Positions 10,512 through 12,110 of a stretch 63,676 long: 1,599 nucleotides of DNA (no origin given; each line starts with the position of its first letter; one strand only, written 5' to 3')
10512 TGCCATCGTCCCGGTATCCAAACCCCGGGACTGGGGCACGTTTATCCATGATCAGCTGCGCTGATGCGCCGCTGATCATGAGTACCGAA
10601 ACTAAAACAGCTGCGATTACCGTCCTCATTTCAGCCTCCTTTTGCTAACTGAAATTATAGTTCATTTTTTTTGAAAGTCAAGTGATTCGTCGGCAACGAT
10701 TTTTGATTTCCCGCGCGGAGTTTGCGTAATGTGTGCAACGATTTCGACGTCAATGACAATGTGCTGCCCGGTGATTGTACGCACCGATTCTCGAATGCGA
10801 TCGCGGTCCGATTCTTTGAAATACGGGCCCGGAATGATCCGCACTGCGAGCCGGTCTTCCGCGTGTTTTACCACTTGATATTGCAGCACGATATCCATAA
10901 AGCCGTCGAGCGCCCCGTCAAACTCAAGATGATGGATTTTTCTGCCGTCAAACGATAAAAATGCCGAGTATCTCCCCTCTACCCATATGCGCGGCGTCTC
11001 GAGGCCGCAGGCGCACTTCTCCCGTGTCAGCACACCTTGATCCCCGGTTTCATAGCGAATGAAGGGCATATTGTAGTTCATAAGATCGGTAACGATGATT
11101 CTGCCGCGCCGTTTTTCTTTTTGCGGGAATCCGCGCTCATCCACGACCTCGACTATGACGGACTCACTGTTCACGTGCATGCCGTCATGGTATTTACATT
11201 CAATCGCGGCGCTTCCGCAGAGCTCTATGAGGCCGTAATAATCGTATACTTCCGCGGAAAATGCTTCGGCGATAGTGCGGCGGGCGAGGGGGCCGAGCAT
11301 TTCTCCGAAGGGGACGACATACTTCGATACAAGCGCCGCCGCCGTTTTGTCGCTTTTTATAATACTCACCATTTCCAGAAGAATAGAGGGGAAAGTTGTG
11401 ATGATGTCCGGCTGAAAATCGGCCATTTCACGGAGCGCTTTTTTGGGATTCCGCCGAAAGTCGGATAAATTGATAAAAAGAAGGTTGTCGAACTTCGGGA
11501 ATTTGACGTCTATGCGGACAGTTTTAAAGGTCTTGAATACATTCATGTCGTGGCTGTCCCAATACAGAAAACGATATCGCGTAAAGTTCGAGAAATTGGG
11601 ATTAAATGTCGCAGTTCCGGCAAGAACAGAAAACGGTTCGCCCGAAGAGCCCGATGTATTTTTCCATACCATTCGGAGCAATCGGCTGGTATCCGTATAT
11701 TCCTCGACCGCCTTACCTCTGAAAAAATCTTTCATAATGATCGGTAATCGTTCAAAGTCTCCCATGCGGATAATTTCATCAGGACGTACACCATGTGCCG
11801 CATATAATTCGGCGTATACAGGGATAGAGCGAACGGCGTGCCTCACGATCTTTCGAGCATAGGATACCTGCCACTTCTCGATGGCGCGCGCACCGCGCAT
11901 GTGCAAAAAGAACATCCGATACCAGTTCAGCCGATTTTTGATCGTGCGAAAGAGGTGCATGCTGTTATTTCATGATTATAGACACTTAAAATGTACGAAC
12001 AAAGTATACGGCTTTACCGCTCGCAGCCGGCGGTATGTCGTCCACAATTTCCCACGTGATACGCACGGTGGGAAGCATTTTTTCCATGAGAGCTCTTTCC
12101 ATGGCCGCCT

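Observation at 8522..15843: Non-canonical TOMM-type RiPP cluster: YcaO + SagB dehydrogenase + two PaaK-like ligases facing a Cys-rich repeat precursor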

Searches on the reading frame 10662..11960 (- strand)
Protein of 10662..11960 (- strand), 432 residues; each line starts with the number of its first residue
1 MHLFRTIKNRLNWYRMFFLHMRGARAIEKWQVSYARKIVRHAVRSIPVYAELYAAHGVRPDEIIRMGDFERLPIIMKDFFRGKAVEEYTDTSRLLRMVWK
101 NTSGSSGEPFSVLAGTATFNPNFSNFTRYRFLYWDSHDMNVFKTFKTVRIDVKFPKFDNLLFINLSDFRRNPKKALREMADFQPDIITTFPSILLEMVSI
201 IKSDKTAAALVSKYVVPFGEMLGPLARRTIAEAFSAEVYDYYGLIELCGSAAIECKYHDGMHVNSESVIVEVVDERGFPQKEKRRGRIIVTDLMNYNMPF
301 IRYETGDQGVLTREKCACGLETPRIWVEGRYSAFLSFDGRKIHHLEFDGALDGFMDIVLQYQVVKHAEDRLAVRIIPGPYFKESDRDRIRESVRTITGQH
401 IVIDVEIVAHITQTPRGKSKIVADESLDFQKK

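Call 3: search_protein_families(library=pfam, proteins=[window:10662-11960:-], max_evalue=0.01)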
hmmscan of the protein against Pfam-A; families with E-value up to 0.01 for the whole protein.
window:10662-11960:- (432 aa): 0 families

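Call 4: search_protein_families(library=ncbifam, proteins=[window:10662-11960:-], max_evalue=0.01)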
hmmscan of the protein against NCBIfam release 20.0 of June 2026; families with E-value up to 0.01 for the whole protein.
window:10662-11960:- (432 aa): 8 families
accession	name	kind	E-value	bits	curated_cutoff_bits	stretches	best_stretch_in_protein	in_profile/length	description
NF045666.1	DVU1553_fam_AMP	equivalog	1.7e-39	135.9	300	2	169-330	168-330/331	DVU_1553 family AMP-dependent CoA ligase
NF053551.1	FlxY_rubin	equivalog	8.7e-29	100.5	520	2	179-394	164-392/424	flexirubin biosynthesis putative acyl-CoA ligase FlxY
NF041878.1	paak_haloarch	equivalog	4.9e-26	91.3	700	2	174-395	163-391/427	phenylacetate--CoA ligase PaaK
TIGR02155.1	PA_CoA_ligase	equivalog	1.6e-21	76.3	646.3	2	174-378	158-367/422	phenylacetate--CoA ligase PaaK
TIGR03335.1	F390_ftsA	equivalog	2.3e-15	56.2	458.7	2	193-340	186-338/445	coenzyme F390 synthetase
NF041217.1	BagE_FevW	exception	2.6e-15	56.3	800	1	206-400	190-381/424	bagremycin/ferroverdin synthetase BagE/FevW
TIGR02304.1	aden_form_hyp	equivalog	2.6e-12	46.4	251.9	1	137-377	152-377/430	F390 synthetase-related protein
NF041596.1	fum_diaprop_lig_DdaG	equivalog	0.00076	18.6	700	1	164-307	127-269/390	fumarate--(S)-2,3-diaminopropanoate ligase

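Call 59: search_solved_structures(query=window:10662-11960:-, max_evalue=0.01)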
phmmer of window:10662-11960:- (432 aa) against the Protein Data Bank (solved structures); distinct sequences matched with E-value up to 0.01: 8.
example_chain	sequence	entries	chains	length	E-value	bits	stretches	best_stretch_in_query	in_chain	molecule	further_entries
9s3l_A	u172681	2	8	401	2.2e-19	73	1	62-331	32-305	Phenylacetate-CoA ligase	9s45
4r1l_A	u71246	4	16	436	1.6e-18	70.1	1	25-364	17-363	Phenylacetate-coenzyme A ligase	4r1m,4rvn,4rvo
2y4o_A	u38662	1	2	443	2.5e-11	46.4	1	31-311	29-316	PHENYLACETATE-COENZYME A LIGASE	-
2y27_A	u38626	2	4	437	7.5e-11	44.8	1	173-309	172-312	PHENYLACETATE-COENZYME A LIGASE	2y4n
6hdw_A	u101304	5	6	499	2.1e-09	40.1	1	224-381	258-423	2-hydroxyisobutyryl-CoA synthetase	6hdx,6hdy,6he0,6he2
6siw_A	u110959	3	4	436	2e-08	36.9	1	219-331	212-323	PaaK-like ligase (AMP-dependent synthetase and ligase) | AMP-dependent synthetase and ligase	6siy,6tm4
6siw_B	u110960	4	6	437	2e-08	36.9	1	219-331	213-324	PaaK-like ligase (AMP-dependent synthetase and ligase) | AMP-dependent synthetase and ligase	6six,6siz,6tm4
6wuq_A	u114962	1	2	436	6.4e-08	35.2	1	218-331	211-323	AjiA1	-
